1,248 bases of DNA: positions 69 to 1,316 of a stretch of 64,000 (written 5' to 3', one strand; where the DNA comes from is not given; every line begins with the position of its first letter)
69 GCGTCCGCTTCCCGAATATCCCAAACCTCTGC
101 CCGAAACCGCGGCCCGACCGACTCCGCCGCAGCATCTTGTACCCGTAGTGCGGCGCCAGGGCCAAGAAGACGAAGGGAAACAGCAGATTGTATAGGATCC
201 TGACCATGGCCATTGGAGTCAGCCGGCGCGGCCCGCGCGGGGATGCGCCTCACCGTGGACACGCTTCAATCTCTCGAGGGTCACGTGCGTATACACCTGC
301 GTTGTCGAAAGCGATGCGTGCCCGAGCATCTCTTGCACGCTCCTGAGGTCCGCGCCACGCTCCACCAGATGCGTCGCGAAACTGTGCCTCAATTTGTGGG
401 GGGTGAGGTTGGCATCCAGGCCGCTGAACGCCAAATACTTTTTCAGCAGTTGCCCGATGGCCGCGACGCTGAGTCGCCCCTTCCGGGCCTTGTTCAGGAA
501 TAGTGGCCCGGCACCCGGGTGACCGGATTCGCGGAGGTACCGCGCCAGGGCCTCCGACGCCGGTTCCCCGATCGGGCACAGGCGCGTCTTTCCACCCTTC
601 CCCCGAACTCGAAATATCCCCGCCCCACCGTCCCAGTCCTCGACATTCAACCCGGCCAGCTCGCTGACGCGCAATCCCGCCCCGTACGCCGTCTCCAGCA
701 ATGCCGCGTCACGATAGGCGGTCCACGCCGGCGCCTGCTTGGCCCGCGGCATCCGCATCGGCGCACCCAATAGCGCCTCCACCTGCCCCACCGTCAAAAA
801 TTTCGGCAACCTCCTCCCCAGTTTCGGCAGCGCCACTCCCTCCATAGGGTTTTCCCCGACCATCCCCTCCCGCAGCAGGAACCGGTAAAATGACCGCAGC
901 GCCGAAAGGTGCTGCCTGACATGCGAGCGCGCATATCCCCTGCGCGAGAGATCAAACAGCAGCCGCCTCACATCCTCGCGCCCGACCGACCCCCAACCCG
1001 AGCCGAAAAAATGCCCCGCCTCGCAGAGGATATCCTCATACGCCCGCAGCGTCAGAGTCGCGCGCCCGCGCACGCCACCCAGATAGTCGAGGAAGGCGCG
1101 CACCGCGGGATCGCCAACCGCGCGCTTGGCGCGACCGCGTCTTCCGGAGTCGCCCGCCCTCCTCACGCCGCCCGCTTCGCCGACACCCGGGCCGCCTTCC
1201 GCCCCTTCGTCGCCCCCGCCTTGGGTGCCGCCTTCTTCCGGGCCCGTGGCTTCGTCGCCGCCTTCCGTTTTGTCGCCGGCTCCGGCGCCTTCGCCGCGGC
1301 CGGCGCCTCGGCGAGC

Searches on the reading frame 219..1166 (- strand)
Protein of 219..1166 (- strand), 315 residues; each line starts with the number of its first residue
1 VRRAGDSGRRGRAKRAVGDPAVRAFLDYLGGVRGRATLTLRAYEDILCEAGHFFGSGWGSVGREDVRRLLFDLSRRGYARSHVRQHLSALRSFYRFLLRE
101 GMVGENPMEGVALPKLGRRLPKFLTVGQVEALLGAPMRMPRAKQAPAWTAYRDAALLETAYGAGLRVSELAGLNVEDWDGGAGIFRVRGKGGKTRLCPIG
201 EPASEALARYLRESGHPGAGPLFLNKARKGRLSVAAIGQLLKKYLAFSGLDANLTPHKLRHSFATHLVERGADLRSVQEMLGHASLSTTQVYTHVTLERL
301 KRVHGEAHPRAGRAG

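Call 9: search_protein_families(library=pfam, proteins=[window:219-1166:-], max_evalue=0.01)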
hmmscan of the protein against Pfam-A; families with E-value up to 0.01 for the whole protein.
window:219-1166:- (315 aa): 3 families
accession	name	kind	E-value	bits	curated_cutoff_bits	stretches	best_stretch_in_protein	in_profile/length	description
PF00589.27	Phage_integrase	-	5.6e-40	137.4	27.1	1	123-296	2-169/172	Phage integrase family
PF02899.23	Phage_int_SAM_1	-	7.3e-14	52.2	22.3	1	23-101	2-83/83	Phage integrase, N-terminal SAM-like domain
PF13495.12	Phage_int_SAM_4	-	0.00024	21.9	27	1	26-99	6-80/85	Phage integrase, N-terminal SAM-like domain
